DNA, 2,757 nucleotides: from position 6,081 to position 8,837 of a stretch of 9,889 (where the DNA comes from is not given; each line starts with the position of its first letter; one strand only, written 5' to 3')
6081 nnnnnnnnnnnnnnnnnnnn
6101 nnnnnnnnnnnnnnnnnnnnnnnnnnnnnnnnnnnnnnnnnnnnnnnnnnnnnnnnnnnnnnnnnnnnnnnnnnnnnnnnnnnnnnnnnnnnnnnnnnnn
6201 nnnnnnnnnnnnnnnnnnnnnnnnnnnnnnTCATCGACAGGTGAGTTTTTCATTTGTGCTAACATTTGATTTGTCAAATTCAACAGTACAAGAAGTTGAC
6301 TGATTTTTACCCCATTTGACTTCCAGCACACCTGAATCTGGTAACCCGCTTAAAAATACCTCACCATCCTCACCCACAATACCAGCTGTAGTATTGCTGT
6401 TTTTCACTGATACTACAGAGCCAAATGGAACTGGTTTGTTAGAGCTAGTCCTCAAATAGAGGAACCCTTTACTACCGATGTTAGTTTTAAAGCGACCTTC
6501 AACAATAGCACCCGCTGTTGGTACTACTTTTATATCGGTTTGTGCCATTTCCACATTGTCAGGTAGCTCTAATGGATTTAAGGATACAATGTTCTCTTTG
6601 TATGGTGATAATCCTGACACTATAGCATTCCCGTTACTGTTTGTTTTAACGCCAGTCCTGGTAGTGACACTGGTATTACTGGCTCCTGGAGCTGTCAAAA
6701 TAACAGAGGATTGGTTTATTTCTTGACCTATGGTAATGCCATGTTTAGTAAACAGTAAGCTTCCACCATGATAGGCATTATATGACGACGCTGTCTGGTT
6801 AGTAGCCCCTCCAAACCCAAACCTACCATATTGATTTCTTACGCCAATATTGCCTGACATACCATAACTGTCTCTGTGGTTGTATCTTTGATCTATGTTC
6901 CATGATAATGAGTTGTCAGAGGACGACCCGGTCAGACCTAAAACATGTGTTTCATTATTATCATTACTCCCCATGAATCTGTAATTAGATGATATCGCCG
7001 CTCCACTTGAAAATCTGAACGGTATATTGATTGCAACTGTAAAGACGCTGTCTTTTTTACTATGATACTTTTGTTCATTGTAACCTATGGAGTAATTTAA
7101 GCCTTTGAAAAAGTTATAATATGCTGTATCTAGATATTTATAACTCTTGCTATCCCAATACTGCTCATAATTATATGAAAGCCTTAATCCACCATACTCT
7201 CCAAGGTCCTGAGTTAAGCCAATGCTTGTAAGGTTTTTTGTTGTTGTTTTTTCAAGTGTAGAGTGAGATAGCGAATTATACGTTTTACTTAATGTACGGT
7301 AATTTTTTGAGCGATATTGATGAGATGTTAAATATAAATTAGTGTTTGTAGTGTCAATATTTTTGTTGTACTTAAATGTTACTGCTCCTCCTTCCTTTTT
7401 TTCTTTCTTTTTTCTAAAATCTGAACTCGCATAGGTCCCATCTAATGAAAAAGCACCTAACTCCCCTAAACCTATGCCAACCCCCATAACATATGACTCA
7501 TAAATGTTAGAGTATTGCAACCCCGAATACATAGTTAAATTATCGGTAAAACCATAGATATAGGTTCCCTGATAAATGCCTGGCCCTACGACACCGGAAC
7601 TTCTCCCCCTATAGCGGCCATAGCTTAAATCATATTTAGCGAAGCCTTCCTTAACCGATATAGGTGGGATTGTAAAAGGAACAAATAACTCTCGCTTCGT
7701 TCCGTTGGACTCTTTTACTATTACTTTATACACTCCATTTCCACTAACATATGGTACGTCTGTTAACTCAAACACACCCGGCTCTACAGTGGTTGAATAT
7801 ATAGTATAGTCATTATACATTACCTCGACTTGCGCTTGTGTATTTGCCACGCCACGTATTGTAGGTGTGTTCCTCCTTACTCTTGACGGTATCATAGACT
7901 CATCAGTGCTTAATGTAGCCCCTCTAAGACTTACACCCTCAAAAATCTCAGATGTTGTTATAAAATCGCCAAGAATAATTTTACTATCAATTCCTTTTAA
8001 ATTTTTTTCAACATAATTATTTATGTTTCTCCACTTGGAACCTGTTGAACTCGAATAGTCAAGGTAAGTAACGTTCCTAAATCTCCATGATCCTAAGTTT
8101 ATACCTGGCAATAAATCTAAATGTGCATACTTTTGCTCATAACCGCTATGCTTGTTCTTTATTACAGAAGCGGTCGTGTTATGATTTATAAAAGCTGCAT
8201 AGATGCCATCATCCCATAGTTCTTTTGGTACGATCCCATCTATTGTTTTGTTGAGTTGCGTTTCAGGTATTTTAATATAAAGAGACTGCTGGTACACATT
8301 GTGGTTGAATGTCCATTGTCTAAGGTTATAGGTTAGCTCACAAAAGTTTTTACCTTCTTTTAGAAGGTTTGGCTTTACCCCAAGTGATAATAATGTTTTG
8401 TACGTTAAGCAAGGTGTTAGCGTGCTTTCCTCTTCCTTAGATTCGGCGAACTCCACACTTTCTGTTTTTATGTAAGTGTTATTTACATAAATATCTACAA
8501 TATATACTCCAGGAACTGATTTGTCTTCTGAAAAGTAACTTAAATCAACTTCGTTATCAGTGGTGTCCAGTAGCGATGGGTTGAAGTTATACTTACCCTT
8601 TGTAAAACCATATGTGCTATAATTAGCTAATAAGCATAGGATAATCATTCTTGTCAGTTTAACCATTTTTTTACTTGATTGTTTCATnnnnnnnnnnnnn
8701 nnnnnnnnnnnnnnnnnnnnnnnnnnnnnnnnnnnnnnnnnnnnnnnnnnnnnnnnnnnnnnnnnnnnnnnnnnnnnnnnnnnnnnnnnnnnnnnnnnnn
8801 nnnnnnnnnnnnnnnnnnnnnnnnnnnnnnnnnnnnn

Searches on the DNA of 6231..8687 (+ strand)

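Call 5: search_dna_similar(query=window:6231-8687:+, collection=ecoli_genomes, mode=near, max_rows=20)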
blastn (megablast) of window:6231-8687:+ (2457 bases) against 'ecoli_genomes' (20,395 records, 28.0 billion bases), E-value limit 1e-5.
Records with a match: 2; places in all: 2; records where one place covers at least 80% of the query: 2.
Genomes with a match: 2 of 5426; with a place that covers at least 80% of the query: 2. Places per genome that has any: lowest 1, median 1, highest 1. On chromosomes: 0 places; on plasmids: 2.
Best place of each record, by identity: >=99% 2.
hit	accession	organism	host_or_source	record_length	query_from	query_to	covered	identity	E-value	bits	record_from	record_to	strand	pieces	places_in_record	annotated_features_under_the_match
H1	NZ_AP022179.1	Escherichia coli strain WP7-S17-ESBL-04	-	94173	1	2457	100%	100.0%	0e+0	4538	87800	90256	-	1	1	fimbria/pilus outer membrane usher protein | fimbria/pilus periplasmic chaperone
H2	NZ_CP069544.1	Escherichia coli strain FDAARGOS_1248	Homo sapiens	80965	1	2457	100%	100.0%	0e+0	4538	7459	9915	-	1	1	fimbria/pilus outer membrane usher protein | fimbria/pilus periplasmic chaperone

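Call 7: get_annotated_region(hit=H2, flank=8000)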
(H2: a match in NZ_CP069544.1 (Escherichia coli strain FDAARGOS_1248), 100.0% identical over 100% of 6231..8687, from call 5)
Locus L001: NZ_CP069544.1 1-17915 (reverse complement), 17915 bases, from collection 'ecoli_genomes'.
description: Escherichia coli strain FDAARGOS_1248 plasmid unnamed2, complete sequence
organism: Escherichia coli strain FDAARGOS_1248 (NCBI taxid 562)
replicon: plasmid unnamed2; assembly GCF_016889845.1
host: Homo sapiens; source: missing; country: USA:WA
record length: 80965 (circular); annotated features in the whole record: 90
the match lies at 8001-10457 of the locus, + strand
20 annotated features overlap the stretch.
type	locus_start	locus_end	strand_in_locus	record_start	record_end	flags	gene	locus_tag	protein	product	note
CDS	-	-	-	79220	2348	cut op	eatA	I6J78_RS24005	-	serine protease autotransporter toxin EatA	frameshifted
CDS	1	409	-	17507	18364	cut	repA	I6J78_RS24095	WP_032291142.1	incFII family plasmid replication initiator RepA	-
CDS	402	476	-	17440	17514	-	tap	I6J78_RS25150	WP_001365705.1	RepA leader peptide Tap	-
CDS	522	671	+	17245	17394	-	-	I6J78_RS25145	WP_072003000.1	replication protein RepA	-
CDS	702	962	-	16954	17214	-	-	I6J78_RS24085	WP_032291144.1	replication regulatory protein RepA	-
CDS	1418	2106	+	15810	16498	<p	-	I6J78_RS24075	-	IS3 family transposase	frameshifted; incomplete; partial in the middle of a contig; missing C-terminus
CDS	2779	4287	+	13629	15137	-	ltrA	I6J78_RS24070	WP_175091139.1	group II intron reverse transcriptase/maturase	-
CDS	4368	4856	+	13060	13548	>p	-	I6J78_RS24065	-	IS3 family transposase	incomplete; partial in the middle of a contig; missing N-terminus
CDS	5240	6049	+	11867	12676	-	-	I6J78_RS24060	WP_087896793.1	AraC family transcriptional regulator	-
CDS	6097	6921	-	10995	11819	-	-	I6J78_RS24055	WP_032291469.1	helix-turn-helix domain-containing protein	-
CDS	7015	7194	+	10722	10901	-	-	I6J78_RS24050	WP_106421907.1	ANR family transcriptional regulator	-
CDS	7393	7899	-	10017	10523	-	-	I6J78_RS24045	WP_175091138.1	CD15/CS22/SEF14 family fimbrial major subunit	-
CDS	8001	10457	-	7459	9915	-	-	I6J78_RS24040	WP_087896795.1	fimbria/pilus outer membrane usher protein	-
CDS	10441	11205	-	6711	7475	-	-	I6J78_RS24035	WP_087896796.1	fimbria/pilus periplasmic chaperone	-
CDS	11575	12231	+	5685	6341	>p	-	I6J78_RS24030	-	IS66-like element ISEc23 family transposase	incomplete; partial in the middle of a contig; missing N-terminus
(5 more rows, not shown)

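Call 8: search_dna_similar(query=window:6231-8687:+, collection=plasmids, mode=distant, max_rows=40)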
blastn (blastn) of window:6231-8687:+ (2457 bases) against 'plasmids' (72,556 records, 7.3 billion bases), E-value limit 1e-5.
Records with a match: 16; places in all: 16; records where one place covers at least 80% of the query: 2.
Best place of each record, by identity: >=99% 2; 60-80% 14.
By first word of the organism name: Escherichia 16.
By predicted mobility (MOB-suite, as given by PLSDB): mobilizable 13; conjugative 3.
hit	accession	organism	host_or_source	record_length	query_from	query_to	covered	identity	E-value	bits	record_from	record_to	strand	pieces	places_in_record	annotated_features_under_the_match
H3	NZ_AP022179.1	Escherichia coli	-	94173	1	2457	100%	100.0%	0e+0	4432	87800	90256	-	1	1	fimbria/pilus outer membrane usher protein | fimbria/pilus periplasmic chaperone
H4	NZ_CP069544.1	Escherichia coli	Homo sapiens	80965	1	2457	100%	100.0%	0e+0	4432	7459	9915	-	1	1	fimbria/pilus outer membrane usher protein | fimbria/pilus periplasmic chaperone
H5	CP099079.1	Escherichia coli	culture,Pooled faeces sample collected ...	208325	80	2088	36%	65.5%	2e-32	216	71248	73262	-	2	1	fimbrial biogenesis outer membrane usher protein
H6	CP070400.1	Escherichia coli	animal,chicken caecal content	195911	80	2088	36%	65.5%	2e-32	216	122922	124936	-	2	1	fimbrial biogenesis outer membrane usher protein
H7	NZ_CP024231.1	Escherichia coli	-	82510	1486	1905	17%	65.5%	6e-14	89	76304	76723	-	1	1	fimbria/pilus outer membrane usher protein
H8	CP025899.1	Escherichia coli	Homo sapiens,stool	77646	1486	1905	17%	65.5%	6e-14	89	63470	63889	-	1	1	none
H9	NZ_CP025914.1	Escherichia coli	Homo sapiens,stool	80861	1486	1905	17%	65.5%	6e-14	89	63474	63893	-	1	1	fimbria/pilus outer membrane usher protein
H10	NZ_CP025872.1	Escherichia coli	Homo sapiens,stool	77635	1486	1905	17%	65.5%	6e-14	89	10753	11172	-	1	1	fimbria/pilus outer membrane usher protein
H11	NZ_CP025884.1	Escherichia coli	Homo sapiens,stool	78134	1486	1905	17%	65.5%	6e-14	89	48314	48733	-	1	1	fimbria/pilus outer membrane usher protein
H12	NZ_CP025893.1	Escherichia coli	Homo sapiens,stool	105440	1486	1905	17%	65.5%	6e-14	89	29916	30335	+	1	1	fimbria/pilus outer membrane usher protein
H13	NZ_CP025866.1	Escherichia coli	Homo sapiens,stool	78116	1486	1905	17%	65.5%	6e-14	89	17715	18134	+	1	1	fimbria/pilus outer membrane usher protein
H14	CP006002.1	Escherichia coli B7A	stool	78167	1486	1905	17%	65.5%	6e-14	89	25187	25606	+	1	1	AfaB: AfaB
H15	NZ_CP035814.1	Escherichia coli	Homo sapiens,stool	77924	1486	1905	17%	65.5%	6e-14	89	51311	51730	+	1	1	fimbria/pilus outer membrane usher protein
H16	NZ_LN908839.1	Escherichia coli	-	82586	1486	1905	17%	65.5%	6e-14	89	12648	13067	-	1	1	fimbria/pilus outer membrane usher protein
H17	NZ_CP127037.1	Escherichia coli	Homo sapiens,stool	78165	1486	1905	17%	65.5%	6e-14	89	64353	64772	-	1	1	fimbria/pilus outer membrane usher protein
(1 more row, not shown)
